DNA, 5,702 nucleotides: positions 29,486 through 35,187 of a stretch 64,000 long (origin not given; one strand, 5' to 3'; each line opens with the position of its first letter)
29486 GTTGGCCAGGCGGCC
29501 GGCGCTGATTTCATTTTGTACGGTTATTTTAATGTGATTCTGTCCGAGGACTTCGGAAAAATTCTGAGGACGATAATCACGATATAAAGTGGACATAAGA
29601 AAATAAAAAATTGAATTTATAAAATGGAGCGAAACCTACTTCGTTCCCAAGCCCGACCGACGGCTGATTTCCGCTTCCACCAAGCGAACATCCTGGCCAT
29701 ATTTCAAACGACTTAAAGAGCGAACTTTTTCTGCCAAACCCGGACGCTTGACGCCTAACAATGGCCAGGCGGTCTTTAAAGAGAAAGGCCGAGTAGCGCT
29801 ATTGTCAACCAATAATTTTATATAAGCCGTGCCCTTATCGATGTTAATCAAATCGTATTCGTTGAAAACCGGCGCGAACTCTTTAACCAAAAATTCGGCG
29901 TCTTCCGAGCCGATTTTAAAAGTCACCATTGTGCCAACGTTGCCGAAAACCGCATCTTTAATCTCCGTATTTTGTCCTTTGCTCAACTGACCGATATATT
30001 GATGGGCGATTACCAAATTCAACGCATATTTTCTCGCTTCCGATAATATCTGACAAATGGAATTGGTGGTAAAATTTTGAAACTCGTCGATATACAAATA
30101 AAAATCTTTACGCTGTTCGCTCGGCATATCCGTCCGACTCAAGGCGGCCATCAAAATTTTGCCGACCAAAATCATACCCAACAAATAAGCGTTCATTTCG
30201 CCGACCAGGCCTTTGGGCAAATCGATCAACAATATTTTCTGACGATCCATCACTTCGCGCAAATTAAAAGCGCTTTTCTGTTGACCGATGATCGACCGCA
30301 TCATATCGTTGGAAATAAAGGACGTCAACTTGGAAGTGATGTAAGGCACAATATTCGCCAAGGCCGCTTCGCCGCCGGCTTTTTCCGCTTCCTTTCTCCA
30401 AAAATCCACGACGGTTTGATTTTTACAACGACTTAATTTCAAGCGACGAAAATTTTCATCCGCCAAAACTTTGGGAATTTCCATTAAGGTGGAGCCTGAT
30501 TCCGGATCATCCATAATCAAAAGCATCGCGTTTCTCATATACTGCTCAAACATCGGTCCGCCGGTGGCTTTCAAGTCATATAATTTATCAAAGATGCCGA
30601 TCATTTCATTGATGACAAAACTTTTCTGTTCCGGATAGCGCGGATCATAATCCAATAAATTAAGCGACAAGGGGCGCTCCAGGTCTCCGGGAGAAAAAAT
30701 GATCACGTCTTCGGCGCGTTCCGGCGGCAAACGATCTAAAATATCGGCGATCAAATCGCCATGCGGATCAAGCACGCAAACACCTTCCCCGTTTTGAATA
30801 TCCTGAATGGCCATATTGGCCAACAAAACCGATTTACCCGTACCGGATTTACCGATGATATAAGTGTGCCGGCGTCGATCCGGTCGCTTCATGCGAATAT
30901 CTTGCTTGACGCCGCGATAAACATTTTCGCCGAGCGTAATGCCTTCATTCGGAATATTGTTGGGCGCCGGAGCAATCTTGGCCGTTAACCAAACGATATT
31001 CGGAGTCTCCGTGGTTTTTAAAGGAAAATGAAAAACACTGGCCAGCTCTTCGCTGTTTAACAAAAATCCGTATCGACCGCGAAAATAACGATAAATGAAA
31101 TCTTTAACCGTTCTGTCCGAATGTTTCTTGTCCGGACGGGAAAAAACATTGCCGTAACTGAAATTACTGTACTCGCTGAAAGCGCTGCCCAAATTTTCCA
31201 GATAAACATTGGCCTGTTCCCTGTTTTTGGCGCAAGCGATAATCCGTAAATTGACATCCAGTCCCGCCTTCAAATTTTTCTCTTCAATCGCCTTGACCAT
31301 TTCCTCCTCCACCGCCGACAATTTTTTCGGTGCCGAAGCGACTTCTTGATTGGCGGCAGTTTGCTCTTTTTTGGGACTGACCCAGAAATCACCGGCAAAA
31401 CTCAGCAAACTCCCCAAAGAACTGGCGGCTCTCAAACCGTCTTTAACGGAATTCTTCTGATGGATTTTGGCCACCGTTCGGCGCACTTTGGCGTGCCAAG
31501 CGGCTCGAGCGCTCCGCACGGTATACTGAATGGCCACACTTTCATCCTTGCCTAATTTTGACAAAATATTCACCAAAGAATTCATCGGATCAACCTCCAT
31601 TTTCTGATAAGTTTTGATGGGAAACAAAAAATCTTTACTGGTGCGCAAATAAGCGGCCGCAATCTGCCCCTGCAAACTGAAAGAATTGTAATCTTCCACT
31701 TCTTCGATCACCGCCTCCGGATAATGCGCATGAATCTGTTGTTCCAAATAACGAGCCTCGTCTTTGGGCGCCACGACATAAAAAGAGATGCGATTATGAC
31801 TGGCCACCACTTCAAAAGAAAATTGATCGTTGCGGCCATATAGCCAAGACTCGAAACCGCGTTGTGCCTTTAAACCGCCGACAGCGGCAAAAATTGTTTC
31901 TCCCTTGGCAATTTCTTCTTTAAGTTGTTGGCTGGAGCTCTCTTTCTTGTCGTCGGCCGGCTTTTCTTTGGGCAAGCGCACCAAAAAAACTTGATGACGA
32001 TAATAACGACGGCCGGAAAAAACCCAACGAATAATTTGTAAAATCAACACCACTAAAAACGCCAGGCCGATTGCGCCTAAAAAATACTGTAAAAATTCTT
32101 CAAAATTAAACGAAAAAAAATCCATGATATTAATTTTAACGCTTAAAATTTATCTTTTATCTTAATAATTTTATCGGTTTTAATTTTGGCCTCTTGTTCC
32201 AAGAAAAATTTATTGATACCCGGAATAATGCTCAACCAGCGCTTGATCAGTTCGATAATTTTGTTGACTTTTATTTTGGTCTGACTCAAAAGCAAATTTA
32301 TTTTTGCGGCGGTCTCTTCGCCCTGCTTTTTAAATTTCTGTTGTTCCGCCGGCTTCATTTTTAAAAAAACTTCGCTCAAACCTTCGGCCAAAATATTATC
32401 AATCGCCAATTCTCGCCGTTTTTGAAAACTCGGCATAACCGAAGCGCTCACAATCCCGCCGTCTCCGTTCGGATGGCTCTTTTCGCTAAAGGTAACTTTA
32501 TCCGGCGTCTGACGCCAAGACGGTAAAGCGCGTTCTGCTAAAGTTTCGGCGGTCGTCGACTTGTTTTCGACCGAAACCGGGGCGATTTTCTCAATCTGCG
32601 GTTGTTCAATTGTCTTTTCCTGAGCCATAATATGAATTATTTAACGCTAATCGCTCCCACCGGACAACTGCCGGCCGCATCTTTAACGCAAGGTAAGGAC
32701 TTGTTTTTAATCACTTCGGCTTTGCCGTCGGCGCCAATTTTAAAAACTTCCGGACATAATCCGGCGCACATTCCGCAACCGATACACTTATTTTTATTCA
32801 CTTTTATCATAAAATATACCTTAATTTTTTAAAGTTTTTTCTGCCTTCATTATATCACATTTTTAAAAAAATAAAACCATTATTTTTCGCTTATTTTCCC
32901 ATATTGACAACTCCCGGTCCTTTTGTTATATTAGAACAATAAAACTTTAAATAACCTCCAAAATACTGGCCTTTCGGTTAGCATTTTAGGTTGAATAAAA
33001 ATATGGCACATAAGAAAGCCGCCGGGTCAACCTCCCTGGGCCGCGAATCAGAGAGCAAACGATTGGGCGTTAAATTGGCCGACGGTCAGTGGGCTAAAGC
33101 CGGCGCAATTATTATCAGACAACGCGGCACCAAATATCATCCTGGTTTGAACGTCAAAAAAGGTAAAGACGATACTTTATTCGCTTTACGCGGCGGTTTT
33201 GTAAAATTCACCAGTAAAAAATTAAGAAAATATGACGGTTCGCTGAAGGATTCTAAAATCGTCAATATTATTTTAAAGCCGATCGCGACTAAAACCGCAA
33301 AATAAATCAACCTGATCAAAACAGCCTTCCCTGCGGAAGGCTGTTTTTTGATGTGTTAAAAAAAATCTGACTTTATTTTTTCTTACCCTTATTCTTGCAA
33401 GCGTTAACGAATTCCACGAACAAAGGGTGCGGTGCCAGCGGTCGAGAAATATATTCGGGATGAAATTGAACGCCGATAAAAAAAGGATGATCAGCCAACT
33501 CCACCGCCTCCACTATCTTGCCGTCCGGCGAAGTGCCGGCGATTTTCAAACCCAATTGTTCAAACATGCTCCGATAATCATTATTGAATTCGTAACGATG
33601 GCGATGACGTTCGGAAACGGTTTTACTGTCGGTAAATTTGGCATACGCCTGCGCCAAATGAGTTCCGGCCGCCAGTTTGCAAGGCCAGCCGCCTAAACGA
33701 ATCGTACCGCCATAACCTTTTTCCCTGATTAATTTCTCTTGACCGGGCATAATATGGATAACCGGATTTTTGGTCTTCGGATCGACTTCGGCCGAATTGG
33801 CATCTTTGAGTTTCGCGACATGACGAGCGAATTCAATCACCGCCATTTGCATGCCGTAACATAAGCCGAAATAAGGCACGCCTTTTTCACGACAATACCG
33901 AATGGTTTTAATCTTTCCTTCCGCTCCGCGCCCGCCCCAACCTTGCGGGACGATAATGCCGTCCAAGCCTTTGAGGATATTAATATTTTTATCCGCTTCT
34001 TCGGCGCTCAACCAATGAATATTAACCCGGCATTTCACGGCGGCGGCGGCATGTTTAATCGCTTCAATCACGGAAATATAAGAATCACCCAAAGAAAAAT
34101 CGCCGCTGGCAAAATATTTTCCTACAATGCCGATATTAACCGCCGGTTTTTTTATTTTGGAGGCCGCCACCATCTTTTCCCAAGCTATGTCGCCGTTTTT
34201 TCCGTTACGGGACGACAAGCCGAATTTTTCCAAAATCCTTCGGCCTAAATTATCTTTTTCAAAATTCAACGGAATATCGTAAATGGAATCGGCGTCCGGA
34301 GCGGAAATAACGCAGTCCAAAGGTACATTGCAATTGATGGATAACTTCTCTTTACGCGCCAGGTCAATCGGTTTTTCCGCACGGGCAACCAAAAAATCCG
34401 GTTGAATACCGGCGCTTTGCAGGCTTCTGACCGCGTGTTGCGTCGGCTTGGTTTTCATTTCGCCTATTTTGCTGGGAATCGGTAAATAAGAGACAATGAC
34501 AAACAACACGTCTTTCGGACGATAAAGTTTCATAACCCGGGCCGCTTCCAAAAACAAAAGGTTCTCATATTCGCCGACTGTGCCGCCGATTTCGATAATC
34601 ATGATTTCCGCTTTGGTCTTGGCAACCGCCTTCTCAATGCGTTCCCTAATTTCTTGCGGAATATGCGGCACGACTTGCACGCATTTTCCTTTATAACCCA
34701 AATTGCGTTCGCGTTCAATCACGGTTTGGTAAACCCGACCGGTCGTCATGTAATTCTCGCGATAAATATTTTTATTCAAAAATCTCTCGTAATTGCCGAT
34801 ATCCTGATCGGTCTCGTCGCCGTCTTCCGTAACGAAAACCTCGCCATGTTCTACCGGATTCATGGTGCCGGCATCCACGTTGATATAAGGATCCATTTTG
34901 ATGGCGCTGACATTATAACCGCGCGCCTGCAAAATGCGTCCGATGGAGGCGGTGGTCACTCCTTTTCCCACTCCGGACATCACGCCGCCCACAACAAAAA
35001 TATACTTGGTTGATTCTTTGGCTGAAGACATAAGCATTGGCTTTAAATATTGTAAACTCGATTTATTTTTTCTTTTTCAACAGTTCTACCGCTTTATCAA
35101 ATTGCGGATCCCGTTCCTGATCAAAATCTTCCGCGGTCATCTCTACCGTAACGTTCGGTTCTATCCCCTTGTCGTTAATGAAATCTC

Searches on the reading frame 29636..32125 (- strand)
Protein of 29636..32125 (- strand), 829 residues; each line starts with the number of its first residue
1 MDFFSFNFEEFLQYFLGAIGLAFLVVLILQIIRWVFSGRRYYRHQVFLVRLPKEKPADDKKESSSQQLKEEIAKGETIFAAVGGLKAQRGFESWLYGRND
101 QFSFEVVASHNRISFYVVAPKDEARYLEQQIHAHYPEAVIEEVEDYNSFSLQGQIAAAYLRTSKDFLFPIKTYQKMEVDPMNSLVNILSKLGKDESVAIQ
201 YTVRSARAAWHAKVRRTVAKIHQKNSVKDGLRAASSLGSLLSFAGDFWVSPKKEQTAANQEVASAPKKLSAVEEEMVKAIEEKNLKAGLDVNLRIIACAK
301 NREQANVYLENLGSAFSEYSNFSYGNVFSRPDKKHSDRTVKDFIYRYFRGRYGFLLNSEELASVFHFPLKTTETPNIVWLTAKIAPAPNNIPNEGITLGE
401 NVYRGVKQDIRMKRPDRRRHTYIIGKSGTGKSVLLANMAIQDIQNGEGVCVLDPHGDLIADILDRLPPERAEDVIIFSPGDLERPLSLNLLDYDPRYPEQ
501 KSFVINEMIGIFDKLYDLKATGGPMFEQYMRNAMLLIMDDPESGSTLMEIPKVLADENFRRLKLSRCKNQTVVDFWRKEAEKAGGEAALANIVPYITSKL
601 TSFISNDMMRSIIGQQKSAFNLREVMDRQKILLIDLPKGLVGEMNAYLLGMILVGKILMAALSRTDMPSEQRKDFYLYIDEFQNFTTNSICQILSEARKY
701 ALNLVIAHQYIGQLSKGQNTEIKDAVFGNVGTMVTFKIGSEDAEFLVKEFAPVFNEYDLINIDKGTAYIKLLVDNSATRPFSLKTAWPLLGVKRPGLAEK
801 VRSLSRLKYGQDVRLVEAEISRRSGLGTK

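Call 43: search_protein_families(library=pfam, proteins=[window:29636-32125:-], max_evalue=0.0001)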
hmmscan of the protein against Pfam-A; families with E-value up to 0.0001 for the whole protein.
window:29636-32125:- (829 aa): 3 families
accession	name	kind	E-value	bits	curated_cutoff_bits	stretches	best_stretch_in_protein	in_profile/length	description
PF10412.15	TrwB_AAD_bind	-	5.5e-09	35.8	20.5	0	416-479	13-70/387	Type IV secretion-system coupling protein DNA-binding domain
PF02534.20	T4SS-DNA_transf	-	1.6e-06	27.7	20.1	1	410-747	37-379/468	Type IV secretory system Conjugative DNA transfer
PF01935.23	DUF87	-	7.5e-06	26.6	23.2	1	418-492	23-91/220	Helicase HerA, central domain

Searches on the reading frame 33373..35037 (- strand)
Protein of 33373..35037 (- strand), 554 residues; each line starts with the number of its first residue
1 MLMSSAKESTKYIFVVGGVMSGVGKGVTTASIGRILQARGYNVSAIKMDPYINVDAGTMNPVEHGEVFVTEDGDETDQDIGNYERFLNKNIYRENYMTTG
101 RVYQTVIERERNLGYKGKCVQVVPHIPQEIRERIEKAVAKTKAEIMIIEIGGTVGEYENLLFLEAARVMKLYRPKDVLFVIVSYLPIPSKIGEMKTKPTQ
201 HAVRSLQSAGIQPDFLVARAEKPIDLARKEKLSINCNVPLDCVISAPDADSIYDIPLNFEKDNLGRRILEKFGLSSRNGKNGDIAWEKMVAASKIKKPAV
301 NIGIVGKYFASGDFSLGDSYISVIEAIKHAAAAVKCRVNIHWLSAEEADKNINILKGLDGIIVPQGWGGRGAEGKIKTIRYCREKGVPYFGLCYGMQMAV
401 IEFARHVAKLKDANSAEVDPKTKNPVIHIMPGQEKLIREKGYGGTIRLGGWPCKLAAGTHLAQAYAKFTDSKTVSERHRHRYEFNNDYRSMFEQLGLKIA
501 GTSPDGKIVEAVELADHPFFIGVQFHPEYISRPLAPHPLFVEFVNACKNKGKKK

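Call 43: search_protein_families(library=pfam, proteins=[window:33373-35037:-], max_evalue=0.0001)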
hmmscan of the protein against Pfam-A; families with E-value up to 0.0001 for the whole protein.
window:33373-35037:- (554 aa): 4 families
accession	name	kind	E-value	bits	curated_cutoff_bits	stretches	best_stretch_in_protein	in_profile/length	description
PF06418.20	CTP_synth_N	-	9.6e-108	360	26.1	1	11-274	1-265/265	CTP synthase N-terminus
PF00117.34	GATase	-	1.4e-37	129.7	22.8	1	318-545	4-189/190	Glutamine amidotransferase class-I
PF07722.19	Peptidase_C26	-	2.7e-08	34.3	20.5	1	376-528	95-219/219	Peptidase C26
PF01656.29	CbiA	-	1.2e-07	32.2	25.4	1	16-137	3-54/125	CobQ/CobB/MinD/ParA nucleotide binding domain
